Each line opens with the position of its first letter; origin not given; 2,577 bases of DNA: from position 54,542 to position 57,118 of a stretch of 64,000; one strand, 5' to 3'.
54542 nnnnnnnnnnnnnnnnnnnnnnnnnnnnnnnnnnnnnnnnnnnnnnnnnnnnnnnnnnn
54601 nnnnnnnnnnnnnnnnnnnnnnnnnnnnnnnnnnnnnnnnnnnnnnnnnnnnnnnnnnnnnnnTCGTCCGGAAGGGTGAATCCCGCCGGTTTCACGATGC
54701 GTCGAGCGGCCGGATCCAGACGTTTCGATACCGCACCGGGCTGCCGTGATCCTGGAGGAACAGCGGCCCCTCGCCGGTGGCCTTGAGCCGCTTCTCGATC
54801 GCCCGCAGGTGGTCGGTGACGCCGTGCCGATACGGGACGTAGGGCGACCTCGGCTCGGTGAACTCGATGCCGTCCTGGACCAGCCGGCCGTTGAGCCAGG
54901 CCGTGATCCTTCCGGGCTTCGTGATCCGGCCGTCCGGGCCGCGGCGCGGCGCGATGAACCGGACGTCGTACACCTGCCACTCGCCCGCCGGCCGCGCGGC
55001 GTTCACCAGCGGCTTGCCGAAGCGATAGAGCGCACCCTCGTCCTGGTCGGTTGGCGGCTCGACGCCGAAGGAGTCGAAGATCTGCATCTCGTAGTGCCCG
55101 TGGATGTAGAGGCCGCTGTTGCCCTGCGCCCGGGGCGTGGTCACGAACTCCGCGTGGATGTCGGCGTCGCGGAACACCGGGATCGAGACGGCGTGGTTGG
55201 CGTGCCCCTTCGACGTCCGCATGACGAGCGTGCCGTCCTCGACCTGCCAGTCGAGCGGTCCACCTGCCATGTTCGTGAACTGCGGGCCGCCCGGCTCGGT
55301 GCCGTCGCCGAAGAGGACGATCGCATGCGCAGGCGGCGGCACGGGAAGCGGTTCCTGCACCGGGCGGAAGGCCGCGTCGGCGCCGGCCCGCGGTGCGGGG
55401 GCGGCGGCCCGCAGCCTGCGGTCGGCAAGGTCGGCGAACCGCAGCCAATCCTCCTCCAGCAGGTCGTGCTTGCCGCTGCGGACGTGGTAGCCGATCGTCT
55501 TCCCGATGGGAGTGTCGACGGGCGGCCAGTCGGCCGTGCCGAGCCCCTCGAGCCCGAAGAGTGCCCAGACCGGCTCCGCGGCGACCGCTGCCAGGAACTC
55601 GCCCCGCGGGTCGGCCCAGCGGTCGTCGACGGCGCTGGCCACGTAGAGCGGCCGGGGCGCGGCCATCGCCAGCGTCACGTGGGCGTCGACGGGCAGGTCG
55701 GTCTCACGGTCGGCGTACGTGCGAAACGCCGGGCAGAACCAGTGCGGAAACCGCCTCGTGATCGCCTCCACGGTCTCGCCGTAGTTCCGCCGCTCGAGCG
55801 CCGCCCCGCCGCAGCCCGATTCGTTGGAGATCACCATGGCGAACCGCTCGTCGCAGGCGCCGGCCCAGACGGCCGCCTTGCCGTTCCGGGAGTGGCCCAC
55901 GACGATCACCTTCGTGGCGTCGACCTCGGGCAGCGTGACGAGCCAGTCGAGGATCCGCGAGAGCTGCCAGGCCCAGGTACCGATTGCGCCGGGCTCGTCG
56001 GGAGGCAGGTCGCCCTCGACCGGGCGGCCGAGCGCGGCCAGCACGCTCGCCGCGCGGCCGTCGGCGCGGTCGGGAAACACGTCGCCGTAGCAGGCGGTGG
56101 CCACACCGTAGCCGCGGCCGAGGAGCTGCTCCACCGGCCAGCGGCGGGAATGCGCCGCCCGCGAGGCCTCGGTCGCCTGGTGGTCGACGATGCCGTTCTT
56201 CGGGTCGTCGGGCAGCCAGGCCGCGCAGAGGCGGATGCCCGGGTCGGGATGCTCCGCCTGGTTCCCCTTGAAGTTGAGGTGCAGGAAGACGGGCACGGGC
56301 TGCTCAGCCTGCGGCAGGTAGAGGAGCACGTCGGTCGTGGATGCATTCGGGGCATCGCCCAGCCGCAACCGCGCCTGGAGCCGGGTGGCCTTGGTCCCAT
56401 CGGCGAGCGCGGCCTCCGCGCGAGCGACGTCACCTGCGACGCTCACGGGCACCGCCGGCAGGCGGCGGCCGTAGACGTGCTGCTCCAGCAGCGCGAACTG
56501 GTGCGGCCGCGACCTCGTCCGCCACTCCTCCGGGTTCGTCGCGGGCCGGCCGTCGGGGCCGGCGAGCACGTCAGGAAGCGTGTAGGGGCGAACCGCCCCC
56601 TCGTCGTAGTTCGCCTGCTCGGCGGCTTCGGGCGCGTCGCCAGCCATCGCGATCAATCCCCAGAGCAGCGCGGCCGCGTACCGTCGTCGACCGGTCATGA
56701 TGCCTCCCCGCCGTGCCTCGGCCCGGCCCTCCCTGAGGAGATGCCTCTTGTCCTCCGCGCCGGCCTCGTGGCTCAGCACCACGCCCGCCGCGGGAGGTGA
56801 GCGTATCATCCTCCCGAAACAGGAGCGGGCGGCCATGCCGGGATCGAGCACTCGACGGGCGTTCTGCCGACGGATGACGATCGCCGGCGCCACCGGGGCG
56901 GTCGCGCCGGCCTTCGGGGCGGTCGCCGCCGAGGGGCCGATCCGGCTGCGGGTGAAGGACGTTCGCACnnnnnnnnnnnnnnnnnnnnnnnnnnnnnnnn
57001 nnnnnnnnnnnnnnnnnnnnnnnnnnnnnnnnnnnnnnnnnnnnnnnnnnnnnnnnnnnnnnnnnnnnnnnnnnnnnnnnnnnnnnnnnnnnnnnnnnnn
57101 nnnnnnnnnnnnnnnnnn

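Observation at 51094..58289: Exported uronate/oxidative-glycan cluster: CE15-DUF1080 fusion, Tat oxidoreductase, two HEAT proteins and a divergent Tat-signal enolase-superfamily enzyme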

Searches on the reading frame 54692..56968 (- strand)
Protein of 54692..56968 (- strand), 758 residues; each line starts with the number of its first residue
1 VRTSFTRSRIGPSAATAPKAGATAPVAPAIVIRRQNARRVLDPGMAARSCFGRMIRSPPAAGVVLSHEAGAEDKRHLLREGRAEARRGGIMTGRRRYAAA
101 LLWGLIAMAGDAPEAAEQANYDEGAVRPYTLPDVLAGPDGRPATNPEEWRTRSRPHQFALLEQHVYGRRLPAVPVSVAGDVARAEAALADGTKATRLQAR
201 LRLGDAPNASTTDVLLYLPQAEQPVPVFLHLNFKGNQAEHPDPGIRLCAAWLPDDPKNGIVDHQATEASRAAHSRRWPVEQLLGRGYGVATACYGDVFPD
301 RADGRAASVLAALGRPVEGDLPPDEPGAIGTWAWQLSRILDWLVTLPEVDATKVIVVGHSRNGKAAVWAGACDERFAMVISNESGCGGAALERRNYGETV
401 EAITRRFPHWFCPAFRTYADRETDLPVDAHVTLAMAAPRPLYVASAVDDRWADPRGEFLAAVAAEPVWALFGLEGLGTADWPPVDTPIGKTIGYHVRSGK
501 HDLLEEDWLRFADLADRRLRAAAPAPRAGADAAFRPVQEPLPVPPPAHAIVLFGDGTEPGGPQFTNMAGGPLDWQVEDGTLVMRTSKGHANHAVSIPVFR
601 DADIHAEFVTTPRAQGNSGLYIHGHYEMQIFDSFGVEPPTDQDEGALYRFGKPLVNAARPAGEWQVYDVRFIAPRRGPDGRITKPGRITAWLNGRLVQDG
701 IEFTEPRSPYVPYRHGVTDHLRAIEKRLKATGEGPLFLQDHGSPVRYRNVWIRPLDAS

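Call 3: search_protein_families(library=pfam, proteins=[window:54692-56968:-], max_evalue=0.01)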
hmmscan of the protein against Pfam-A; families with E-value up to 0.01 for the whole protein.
window:54692-56968:- (758 aa): 2 families
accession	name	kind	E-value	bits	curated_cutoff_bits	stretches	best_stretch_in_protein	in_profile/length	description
PF22244.2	GCE_fung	-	3.6e-30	105.9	27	1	327-472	78-231/231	Glucuronyl esterase, fungi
PF06439.18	3keto-disac_hyd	-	2.5e-29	103.1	26.8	1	551-753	4-187/187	3-keto-disaccharide hydrolase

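Call 4: search_protein_families(library=ncbifam, proteins=[window:54692-56968:-], max_evalue=0.01)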
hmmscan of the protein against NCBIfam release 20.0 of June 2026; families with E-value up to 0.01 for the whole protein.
window:54692-56968:- (758 aa): 0 families

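Call 17: find_homologous_proteins(query=window:54692-56698:-, max_evalue=0.00001)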
Query window:54692-56698:- (668 aa): 5716 proteins with E <= 0.00001 among 8000 candidates; the best 120 are listed.
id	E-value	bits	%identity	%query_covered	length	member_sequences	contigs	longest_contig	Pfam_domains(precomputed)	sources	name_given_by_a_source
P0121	0.0e+0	1554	100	100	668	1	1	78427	PF06439.19,PF22244.3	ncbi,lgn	ncbi:MAG: family 16 glycoside hydrolase [Planctomycetaceae bacterium]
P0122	0.0e+0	1289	85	96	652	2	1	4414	PF06439.19,PF22244.3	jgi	-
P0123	0.0e+0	1287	82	100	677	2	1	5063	PF06439.19,PF22244.3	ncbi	-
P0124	0.0e+0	1284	83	100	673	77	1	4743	PF06439.19,PF22244.3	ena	-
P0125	0.0e+0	1273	82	100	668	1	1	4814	PF06439.19,PF22244.3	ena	-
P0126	0.0e+0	1273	82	100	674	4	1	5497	PF06439.19,PF22244.3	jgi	-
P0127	0.0e+0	1264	82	100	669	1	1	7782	PF06439.19,PF22244.3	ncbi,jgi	jgi:hypothetical protein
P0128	0.0e+0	1261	83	96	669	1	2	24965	PF06439.19,PF22244.3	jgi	jgi:hypothetical protein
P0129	0.0e+0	1257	81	100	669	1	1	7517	PF06439.19,PF22244.3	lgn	-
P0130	0.0e+0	1251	81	98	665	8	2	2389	PF06439.19,PF22244.3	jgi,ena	jgi:hypothetical protein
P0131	0.0e+0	1245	80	100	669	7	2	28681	PF06439.19,PF22244.3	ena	-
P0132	0.0e+0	1242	80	99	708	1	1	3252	PF06439.19,PF22244.3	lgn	-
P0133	0.0e+0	1241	81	96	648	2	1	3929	PF06439.19,PF22244.3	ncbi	-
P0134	0.0e+0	1241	80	100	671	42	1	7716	PF06439.19,PF22244.3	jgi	jgi:hypothetical protein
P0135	0.0e+0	1241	81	96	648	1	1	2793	PF06439.19,PF22244.3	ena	-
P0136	0.0e+0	1239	80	100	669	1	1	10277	PF06439.19,PF22244.3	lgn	-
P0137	0.0e+0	1237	81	96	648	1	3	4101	PF06439.19,PF22244.3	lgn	-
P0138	0.0e+0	1233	82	96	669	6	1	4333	PF06439.19,PF22244.3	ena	-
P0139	0.0e+0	1232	80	97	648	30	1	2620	PF06439.19,PF22244.3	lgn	-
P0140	0.0e+0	1229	82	96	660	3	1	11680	PF06439.19,PF22244.3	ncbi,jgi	jgi:hypothetical protein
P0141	0.0e+0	1222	81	97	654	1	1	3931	PF06439.19,PF22244.3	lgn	-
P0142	0.0e+0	1212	78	100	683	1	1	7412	PF06439.19,PF22244.3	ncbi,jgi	jgi:hypothetical protein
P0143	0.0e+0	1210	79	96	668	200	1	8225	PF06439.19,PF22244.3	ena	-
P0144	0.0e+0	1208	80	97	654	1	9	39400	PF06439.19,PF22244.3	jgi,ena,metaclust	metaclust:\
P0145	0.0e+0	1193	79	96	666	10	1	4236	PF06439.19,PF22244.3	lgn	-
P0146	0.0e+0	1192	76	99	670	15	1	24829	PF06439.19,PF22244.3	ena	-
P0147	0.0e+0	1191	79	96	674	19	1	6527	PF06439.19,PF22244.3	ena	-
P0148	0.0e+0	1188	77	99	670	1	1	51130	PF06439.19,PF22244.3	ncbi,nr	ncbi:MAG: DUF1080 domain-containing protein [Planctomycetia bacterium]|nr:DUF1080 domain-containing 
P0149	0.0e+0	1155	75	99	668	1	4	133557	PF06439.19,PF22244.3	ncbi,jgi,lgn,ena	-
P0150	0.0e+0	1154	77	96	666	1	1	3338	PF06439.19,PF22244.3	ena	-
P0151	0.0e+0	1148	76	95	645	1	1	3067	PF06439.19,PF22244.3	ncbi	ncbi:MAG: family 16 glycoside hydrolase [Planctomycetia bacterium]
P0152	0.0e+0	1131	75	96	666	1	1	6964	PF06439.19,PF22244.3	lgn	-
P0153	0.0e+0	1124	74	96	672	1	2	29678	PF06439.19,PF22244.3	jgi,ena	-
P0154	0.0e+0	1124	74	96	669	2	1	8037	PF06439.19,PF22244.3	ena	-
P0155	0.0e+0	1116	74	96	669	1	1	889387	PF06439.19,PF22244.3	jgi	jgi:hypothetical protein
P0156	0.0e+0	1114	73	97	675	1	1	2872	PF06439.19,PF22244.3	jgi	jgi:hypothetical protein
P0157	0.0e+0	1113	74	96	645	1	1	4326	PF06439.19,PF22244.3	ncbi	ncbi:MAG: family 16 glycoside hydrolase [Planctomycetia bacterium]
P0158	0.0e+0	1110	74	96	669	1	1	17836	PF06439.19,PF22244.3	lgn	-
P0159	0.0e+0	1109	73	99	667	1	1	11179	PF06439.19,PF22244.3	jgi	jgi:hypothetical protein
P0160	0.0e+0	1105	72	98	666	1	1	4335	PF06439.19,PF22244.3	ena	-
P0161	0.0e+0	1103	72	99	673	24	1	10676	PF06439.19,PF22244.3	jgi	jgi:hypothetical protein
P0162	0.0e+0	1102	74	96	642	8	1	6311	PF06439.19,PF22244.3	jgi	jgi:hypothetical protein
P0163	0.0e+0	1096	71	98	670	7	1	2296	PF06439.19,PF22244.3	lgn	-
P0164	0.0e+0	1095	72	98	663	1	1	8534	PF06439.19,PF22244.3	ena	-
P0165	0.0e+0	1086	74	95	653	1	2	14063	PF06439.19,PF22244.3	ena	-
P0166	0.0e+0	1084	78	87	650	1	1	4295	PF06439.19,PF22244.3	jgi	-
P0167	0.0e+0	1083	70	99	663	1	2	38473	PF06439.19,PF22244.3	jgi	jgi:hypothetical protein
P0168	0.0e+0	1079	71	99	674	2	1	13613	PF06439.19,PF22244.3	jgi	-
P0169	0.0e+0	1079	72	96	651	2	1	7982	PF06439.19,PF22244.3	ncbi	-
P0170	0.0e+0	1079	72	96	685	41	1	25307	PF06439.19,PF22244.3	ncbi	ncbi:MAG: family 16 glycoside hydrolase [Planctomycetota bacterium]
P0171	0.0e+0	1078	72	95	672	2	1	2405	PF06439.19,PF22244.3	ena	-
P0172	0.0e+0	1078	71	96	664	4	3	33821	PF06439.19,PF22244.3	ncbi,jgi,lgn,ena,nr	ncbi:MAG: DUF1080 domain-containing protein [Planctomycetota bacterium]|nr:DUF1080 domain-containing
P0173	0.0e+0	1077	78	87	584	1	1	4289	PF06439.19,PF22244.3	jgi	jgi:hypothetical protein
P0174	0.0e+0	1077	71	99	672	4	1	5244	PF06439.19,PF22244.3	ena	-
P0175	0.0e+0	1075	73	97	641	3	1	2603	PF06439.19,PF22244.3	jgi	jgi:hypothetical protein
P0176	0.0e+0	1070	73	96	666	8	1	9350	PF06439.19,PF22244.3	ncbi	-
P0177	0.0e+0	1069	73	96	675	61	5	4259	PF06439.19,PF22244.3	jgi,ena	jgi:hypothetical protein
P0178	0.0e+0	1068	72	98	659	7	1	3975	PF06439.19,PF22244.3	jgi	jgi:hypothetical protein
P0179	0.0e+0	1065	72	98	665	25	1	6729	PF06439.19,PF22244.3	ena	-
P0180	0.0e+0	1063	71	96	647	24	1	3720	PF06439.19,PF22244.3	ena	-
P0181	0.0e+0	1061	71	98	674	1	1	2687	PF06439.19,PF22244.3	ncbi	ncbi:MAG: family 16 glycoside hydrolase [Planctomycetota bacterium]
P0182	0.0e+0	1056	71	98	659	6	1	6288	PF06439.19,PF22244.3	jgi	jgi:hypothetical protein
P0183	0.0e+0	1055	70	98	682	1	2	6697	PF06439.19,PF22244.3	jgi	-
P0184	0.0e+0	1055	71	97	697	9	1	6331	PF06439.19,PF22244.3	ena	-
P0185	0.0e+0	1055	70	99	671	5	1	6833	PF06439.19,PF22244.3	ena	-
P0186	0.0e+0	1054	70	96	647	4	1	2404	PF06439.19,PF22244.3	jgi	-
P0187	0.0e+0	1052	71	96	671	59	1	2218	PF06439.19,PF22244.3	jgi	jgi:hypothetical protein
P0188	0.0e+0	1051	71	97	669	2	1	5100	PF06439.19,PF22244.3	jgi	jgi:hypothetical protein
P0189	0.0e+0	1050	70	97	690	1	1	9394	PF06439.19,PF22244.3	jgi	jgi:hypothetical protein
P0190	0.0e+0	1049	69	98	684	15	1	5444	PF06439.19,PF22244.3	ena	-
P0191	0.0e+0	1049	68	99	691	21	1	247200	PF06439.19,PF22244.3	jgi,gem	-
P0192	0.0e+0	1048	71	95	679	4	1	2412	PF06439.19,PF22244.3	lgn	-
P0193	0.0e+0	1047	71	96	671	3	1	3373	PF06439.19,PF22244.3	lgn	-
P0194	0.0e+0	1045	68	98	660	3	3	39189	PF06439.19,PF22244.3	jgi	jgi:hypothetical protein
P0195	0.0e+0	1044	71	95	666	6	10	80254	PF06439.19,PF22244.3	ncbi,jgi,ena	jgi:hypothetical protein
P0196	0.0e+0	1041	68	97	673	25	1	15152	PF06439.19,PF22244.3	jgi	jgi:hypothetical protein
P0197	0.0e+0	1039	72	95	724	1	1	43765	PF06439.19,PF22244.3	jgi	jgi:hypothetical protein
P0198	0.0e+0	1039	70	96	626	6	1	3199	PF06439.19,PF22244.3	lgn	-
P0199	0.0e+0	1039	69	96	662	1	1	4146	PF06439.19,PF22244.3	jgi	jgi:hypothetical protein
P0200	0.0e+0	1038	71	96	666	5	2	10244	PF06439.19,PF22244.3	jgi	jgi:hypothetical protein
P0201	0.0e+0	1038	71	96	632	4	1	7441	PF06439.19,PF22244.3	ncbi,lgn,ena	-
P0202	0.0e+0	1038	71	96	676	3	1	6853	PF06439.19,PF22244.3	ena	-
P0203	0.0e+0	1038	71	95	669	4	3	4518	PF06439.19,PF22244.3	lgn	-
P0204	0.0e+0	1037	68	98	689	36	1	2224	PF06439.19,PF22244.3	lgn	-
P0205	0.0e+0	1037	68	98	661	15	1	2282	PF06439.19,PF22244.3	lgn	-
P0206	0.0e+0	1037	67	99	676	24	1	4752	PF06439.19,PF22244.3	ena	-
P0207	0.0e+0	1036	68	98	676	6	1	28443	PF06439.19,PF22244.3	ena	-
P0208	0.0e+0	1036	69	96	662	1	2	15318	PF06439.19,PF22244.3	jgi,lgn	-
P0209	0.0e+0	1036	70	98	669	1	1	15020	PF06439.19,PF22244.3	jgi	-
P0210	0.0e+0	1036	70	96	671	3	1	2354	PF06439.19,PF22244.3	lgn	-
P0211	0.0e+0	1036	69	99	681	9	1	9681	PF06439.19,PF22244.3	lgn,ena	-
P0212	0.0e+0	1035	70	96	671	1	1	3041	PF06439.19,PF22244.3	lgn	-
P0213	0.0e+0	1035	69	99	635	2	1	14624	PF06439.19,PF22244.3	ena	-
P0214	0.0e+0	1034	68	97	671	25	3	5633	PF06439.19,PF22244.3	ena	-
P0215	0.0e+0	1033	70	96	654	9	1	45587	PF06439.19,PF22244.3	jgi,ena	-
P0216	0.0e+0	1033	70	96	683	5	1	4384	PF06439.19,PF22244.3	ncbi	ncbi:MAG: family 16 glycoside hydrolase [Planctomycetia bacterium]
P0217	0.0e+0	1032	71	96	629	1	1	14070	PF06439.19,PF22244.3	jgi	jgi:hypothetical protein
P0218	0.0e+0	1032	68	99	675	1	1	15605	PF06439.19,PF22244.3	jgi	-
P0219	0.0e+0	1032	67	99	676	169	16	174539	PF06439.19,PF22244.3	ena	-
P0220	0.0e+0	1031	68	98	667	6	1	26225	PF06439.19,PF22244.3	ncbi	-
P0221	0.0e+0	1029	69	98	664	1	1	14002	PF06439.19,PF22244.3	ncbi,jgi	jgi:hypothetical protein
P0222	0.0e+0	1028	70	95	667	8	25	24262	PF06439.19,PF22244.3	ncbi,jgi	jgi:hypothetical protein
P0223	0.0e+0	1028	70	95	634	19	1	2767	PF06439.19,PF22244.3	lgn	-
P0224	0.0e+0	1028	68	98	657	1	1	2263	PF06439.19,PF22244.3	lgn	-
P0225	0.0e+0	1027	70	96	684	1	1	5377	PF06439.19,PF22244.3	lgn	-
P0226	0.0e+0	1026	69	96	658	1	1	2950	PF06439.19,PF22244.3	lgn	-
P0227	0.0e+0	1026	69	97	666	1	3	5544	PF06439.19,PF22244.3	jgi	jgi:hypothetical protein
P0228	0.0e+0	1026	69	96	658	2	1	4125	PF06439.19,PF22244.3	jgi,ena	-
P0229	0.0e+0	1026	69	96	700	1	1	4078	PF06439.19,PF22244.3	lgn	-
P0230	0.0e+0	1025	70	96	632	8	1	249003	PF06439.19,PF22244.3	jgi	jgi:hypothetical protein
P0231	0.0e+0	1024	71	93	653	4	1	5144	PF06439.19,PF22244.3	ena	-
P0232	0.0e+0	1023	68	97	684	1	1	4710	PF06439.19,PF22244.3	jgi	jgi:hypothetical protein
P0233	0.0e+0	1023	69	96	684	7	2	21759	PF06439.19,PF22244.3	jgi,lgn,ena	-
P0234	0.0e+0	1022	69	95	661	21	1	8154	PF06439.19,PF22244.3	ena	-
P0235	0.0e+0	1022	68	97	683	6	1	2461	PF06439.19,PF22244.3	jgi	-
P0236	0.0e+0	1022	70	95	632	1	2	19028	PF06439.19,PF22244.3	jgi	jgi:hypothetical protein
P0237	0.0e+0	1021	68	96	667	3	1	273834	PF06439.19,PF22244.3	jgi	jgi:hypothetical protein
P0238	0.0e+0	1021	69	96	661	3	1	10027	PF06439.19,PF22244.3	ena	-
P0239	0.0e+0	1020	68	98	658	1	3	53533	PF06439.19,PF22244.3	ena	-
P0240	0.0e+0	1020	68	99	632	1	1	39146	PF06439.19,PF22244.3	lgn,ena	-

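Call 18: find_encoding_contigs(protein=P0155, flank=10000, max_places=2)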
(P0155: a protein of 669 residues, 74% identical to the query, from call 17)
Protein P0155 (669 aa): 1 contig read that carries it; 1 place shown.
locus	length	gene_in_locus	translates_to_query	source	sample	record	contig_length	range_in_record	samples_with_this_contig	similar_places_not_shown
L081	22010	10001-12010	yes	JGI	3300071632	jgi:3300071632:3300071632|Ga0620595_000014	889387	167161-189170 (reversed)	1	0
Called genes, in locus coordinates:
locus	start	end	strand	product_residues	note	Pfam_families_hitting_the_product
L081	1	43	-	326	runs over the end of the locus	PF09084:NMT1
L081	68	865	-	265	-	PF00528:BPD_transp_1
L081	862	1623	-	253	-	PF00005:ABC_tran, PF13304:AAA_21 (faint)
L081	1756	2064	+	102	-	PF01909:NTP_transf_2 (weak), PF18765:Polbeta (weak)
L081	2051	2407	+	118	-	PF01934:HepT-like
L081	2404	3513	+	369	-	PF00702:Hydrolase, PF12710:HAD (weak), PF13419:HAD_2, PF13242:Hydrolase_like, PF00293:NUDIX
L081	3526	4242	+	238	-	PF00106:adh_short, PF01370:Epimerase (weak), PF08659:KR, PF13561:adh_short_C2, PF23441:SDR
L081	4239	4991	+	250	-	PF02152:FolB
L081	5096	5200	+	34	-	-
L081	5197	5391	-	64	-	PF10047:DUF2281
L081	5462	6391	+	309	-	PF03446:NAD_binding_2, PF03807:F420_oxidored, PF14833:NAD_binding_11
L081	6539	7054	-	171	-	PF04909:Amidohydro_2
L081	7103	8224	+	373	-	PF02746:MR_MLE_N, PF13378:MR_MLE_C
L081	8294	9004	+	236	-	PF00392:GntR, PF13412:HTH_24 (weak), PF07729:FCD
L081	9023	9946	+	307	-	PF00701:DHDPS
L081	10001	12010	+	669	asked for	PF22244:GCE_fung, PF06439:3keto-disac_hyd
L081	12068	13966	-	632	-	PF06439:3keto-disac_hyd, PF20407:DUF1583_N (faint), PF06439:3keto-disac_hyd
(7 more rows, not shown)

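Call 19: find_encoding_contigs(protein=P0191, flank=10000, max_places=2)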
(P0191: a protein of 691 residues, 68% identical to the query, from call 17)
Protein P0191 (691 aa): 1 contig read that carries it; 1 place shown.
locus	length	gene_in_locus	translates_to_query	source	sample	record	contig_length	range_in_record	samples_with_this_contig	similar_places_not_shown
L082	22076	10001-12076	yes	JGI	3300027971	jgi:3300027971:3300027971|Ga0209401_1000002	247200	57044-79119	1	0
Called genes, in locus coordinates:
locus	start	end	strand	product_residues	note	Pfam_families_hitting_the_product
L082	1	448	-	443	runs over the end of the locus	PF13472:Lipase_GDSL_2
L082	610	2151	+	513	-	PF06283:ThuA, PF06439:3keto-disac_hyd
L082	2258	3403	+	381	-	PF00988:CPSase_sm_chain, PF00117:GATase, PF07722:Peptidase_C26 (faint)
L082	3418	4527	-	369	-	PF18920:DUF5671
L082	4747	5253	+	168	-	-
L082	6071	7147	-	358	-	PF01266:DAO (faint), PF01946:Thi4 (faint), PF07992:Pyr_redox_2, PF13738:Pyr_redox_3, PF00070:Pyr_redox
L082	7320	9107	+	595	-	PF02554:CstA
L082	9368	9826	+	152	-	-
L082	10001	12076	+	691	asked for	PF22244:GCE_fung, PF06439:3keto-disac_hyd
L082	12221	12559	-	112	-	PF00543:P-II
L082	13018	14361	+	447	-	PF01408:GFO_IDH_MocA, PF19051:GFO_IDH_MocA_C2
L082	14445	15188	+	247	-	PF13646:HEAT_2 (faint), PF03130:HEAT_PBS (faint)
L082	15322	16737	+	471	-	PF02985:HEAT (faint), PF13646:HEAT_2, PF03130:HEAT_PBS (faint), PF13646:HEAT_2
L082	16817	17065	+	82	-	-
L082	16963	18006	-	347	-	PF05090:HTTM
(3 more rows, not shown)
